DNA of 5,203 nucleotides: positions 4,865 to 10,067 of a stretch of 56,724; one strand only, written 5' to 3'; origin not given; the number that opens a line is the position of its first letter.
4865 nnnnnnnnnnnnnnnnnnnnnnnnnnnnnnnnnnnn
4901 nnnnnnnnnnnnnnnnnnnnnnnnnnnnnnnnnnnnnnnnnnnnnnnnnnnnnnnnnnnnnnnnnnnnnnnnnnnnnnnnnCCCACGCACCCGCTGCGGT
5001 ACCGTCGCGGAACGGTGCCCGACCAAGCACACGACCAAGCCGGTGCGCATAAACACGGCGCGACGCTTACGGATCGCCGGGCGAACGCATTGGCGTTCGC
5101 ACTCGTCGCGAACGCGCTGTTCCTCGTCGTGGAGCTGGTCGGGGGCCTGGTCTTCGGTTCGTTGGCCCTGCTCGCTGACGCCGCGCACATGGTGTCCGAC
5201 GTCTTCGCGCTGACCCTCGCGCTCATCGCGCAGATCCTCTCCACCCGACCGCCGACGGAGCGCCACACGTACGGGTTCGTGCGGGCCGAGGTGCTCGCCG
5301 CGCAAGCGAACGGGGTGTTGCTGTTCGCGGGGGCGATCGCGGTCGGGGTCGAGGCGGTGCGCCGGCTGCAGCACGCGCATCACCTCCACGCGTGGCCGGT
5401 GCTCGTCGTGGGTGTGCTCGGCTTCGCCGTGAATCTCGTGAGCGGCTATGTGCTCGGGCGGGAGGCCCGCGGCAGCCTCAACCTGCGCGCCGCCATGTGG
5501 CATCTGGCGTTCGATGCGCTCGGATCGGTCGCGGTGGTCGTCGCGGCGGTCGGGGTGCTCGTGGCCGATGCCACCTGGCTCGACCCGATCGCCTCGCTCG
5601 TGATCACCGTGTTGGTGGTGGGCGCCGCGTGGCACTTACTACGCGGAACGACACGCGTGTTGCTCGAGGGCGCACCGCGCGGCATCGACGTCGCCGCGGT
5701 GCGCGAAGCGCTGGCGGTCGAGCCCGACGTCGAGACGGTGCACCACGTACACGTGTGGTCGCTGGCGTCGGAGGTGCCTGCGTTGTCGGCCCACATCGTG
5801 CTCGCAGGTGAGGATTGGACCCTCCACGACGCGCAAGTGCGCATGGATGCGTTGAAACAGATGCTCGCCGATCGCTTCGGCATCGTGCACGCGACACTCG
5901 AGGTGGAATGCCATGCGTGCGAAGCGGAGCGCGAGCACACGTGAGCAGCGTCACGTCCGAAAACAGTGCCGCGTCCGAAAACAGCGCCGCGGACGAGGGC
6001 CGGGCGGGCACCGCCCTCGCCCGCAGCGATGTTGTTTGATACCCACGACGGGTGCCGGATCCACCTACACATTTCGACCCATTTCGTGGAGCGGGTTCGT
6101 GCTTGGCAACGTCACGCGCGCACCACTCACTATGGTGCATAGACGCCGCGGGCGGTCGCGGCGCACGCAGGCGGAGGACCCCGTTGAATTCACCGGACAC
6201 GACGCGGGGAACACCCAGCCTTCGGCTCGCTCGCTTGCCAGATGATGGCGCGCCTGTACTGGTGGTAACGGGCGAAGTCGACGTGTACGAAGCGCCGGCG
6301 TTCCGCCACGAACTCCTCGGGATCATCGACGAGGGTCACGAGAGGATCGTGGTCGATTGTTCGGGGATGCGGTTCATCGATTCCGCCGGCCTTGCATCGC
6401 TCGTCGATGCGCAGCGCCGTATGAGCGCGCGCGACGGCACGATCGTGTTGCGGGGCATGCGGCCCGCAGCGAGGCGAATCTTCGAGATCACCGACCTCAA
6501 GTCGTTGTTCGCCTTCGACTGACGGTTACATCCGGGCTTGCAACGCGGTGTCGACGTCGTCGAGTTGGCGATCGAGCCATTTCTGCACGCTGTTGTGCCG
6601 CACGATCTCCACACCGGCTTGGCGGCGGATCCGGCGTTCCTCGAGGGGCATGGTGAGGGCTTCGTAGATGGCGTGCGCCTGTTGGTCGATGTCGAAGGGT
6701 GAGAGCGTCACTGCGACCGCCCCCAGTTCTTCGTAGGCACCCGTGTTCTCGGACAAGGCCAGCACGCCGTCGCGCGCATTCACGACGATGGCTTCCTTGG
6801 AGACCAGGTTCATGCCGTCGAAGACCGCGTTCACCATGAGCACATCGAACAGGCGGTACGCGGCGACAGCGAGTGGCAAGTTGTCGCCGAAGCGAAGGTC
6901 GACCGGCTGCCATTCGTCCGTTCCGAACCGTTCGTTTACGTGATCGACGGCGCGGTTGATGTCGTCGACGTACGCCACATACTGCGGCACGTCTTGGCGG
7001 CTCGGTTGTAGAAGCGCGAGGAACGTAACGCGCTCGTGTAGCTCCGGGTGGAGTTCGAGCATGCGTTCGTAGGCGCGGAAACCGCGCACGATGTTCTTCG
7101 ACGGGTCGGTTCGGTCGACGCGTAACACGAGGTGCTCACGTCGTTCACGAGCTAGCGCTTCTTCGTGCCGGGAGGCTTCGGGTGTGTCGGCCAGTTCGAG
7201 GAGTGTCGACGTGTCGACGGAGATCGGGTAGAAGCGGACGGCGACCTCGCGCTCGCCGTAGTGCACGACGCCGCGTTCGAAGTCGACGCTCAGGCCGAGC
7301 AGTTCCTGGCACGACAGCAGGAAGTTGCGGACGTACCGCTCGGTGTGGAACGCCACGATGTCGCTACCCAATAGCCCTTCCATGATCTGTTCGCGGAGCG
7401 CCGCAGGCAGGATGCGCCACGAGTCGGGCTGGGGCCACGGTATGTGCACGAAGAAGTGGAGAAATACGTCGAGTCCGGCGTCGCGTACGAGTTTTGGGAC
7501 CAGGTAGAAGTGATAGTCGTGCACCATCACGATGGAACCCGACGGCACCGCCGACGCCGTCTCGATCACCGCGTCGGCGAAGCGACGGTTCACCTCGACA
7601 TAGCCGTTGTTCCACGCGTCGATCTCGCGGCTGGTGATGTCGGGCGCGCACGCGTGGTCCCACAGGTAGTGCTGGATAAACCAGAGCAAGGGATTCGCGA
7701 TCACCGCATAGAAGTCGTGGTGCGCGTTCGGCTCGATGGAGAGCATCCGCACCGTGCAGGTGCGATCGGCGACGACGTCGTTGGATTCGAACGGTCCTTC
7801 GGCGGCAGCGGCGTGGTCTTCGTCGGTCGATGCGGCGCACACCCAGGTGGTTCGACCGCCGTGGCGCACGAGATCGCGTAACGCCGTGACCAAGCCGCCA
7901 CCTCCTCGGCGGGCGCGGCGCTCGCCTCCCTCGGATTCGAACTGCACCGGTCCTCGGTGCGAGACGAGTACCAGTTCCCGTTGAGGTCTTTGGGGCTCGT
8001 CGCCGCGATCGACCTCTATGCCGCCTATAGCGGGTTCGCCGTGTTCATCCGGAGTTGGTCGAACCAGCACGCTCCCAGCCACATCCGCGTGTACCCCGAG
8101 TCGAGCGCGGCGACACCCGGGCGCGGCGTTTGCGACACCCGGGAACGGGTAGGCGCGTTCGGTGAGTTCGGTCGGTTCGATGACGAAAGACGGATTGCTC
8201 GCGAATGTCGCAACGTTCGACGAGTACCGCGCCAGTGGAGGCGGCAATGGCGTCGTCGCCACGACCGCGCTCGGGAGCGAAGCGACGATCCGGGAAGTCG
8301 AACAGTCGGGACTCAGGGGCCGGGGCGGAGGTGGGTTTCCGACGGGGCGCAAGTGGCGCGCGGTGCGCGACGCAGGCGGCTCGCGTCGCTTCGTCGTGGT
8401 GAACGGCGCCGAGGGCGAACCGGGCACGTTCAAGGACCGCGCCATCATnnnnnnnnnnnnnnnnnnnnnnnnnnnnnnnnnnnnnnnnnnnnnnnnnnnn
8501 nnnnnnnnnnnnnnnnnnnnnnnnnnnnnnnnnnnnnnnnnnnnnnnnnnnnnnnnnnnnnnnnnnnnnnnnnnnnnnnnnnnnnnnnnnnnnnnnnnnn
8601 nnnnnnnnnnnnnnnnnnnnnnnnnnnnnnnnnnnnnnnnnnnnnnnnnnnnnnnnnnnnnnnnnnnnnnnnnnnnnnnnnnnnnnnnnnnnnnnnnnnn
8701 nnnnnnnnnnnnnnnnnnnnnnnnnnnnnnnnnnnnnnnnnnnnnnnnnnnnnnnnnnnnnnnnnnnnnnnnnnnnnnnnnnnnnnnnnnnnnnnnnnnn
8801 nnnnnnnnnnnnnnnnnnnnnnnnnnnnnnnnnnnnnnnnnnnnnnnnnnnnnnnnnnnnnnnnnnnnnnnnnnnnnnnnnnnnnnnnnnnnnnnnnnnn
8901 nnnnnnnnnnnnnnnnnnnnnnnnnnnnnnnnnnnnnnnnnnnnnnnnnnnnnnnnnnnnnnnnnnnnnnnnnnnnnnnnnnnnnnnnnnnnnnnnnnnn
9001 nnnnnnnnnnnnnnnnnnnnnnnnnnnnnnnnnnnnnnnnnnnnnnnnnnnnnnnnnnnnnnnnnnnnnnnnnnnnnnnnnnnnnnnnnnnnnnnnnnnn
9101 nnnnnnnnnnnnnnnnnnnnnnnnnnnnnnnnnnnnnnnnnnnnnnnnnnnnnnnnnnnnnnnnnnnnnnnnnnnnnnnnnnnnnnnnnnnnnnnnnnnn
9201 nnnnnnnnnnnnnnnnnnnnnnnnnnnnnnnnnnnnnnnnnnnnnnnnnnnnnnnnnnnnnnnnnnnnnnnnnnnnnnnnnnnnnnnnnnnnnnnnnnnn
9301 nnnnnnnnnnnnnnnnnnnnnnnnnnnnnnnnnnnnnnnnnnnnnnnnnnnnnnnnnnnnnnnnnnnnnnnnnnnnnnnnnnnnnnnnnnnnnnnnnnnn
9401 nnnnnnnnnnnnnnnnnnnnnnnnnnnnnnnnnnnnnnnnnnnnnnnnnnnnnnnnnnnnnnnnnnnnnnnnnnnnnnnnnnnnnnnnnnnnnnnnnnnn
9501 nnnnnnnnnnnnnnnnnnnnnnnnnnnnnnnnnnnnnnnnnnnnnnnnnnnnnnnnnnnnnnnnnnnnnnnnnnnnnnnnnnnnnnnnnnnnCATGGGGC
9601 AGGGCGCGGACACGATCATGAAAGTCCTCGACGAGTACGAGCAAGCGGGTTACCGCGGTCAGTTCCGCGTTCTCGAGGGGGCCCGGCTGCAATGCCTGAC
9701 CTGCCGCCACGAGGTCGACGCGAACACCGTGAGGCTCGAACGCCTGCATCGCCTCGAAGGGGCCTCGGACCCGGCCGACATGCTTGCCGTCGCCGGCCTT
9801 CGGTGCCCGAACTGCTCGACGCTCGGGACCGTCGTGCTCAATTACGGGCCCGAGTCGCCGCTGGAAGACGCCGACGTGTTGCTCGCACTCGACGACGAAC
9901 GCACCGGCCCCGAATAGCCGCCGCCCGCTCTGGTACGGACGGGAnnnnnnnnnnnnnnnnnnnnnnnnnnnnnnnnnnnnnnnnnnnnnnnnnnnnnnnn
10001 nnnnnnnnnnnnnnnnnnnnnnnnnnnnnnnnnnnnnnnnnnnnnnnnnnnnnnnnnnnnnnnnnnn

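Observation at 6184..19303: Exceptionally dense SigF partner-switching cluster: 5 STAS, 2 phosphatase-kinase fusions, 2 degenerate anti-sigma factors, 1 sigma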

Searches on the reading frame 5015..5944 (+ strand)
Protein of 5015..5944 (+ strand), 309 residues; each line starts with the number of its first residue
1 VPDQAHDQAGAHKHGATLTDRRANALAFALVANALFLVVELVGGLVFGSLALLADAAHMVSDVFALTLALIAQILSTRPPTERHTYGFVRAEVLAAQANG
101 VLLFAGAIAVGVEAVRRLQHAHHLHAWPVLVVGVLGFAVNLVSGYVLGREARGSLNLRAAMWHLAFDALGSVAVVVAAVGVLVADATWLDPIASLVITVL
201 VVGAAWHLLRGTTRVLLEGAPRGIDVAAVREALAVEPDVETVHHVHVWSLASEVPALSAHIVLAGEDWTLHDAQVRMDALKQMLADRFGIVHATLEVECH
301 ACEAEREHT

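Call 8: search_protein_families(library=pfam, proteins=[window:5015-5944:+], max_evalue=0.001)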
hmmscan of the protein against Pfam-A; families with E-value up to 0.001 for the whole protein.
window:5015-5944:+ (309 aa): 2 families
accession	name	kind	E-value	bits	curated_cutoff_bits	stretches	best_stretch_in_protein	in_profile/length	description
PF01545.26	Cation_efflux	-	7e-47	160.2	26.6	1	28-217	3-198/198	Cation efflux family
PF16916.11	ZT_dimer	-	2.7e-11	43.8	26.7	1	221-298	1-76/78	Dimerisation domain of Zinc Transporter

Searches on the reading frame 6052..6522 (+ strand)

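Call 5: search_protein_families(library=pfam, proteins=[window:6052-6522:+], max_evalue=0.01)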
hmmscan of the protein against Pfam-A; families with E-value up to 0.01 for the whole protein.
window:6052-6522:+ (156 aa): 2 families
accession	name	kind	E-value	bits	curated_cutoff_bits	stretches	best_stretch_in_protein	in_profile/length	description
PF13466.11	STAS_2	-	9.1e-19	67.9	29.2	1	70-149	1-79/80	STAS domain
PF01740.26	STAS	-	6.3e-17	61.7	22.6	1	65-153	8-97/106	STAS domain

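Call 9: search_protein_families(library=ncbifam, proteins=[window:6052-6522:+], max_evalue=0.001)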
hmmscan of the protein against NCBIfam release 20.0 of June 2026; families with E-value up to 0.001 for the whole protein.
window:6052-6522:+ (156 aa): 2 families
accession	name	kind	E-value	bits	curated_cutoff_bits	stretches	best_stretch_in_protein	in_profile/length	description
TIGR00377.1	ant_ant_sig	superfamily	2.8e-18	65.8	53.45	1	65-154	11-101/108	anti-sigma factor antagonist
TIGR02886.1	spore_II_AA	equivalog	9.4e-10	38.4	114.75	1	70-149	12-92/106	anti-sigma F factor antagonist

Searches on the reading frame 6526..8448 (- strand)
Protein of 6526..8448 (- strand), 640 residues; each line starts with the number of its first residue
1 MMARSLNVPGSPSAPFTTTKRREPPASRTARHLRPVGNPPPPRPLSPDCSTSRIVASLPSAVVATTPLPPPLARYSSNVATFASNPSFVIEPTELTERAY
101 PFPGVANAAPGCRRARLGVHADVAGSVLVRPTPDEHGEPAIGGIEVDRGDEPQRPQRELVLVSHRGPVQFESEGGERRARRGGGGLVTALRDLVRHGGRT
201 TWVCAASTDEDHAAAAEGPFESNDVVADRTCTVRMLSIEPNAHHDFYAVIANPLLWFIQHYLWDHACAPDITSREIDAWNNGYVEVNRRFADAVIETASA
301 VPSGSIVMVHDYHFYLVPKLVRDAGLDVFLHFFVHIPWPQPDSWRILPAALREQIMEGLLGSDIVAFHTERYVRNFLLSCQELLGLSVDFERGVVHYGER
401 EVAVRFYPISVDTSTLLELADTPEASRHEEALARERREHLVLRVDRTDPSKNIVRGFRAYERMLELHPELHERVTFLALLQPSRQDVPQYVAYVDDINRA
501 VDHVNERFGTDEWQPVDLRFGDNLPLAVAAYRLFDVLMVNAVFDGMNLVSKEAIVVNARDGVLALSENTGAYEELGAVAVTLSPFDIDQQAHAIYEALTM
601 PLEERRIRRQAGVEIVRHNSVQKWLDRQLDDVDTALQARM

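Call 5: search_protein_families(library=pfam, proteins=[window:6526-8448:-], max_evalue=0.01)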
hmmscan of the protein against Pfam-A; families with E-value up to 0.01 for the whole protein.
window:6526-8448:- (640 aa): 1 family
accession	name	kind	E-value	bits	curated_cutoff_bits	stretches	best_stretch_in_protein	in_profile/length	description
PF00982.27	Glyco_transf_20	-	3.9e-111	372.5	32.5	1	159-632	3-471/473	Glycosyltransferase family 20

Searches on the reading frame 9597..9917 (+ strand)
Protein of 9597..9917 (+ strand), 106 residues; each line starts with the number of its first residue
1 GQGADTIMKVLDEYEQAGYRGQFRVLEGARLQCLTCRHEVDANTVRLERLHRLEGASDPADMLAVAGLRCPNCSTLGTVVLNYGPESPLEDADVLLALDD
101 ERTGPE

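Call 35: search_protein_families(library=pfam, proteins=[window:9597-9917:+], max_evalue=0.0001)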
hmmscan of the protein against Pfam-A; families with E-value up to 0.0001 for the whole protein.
window:9597-9917:+ (106 aa): 0 families
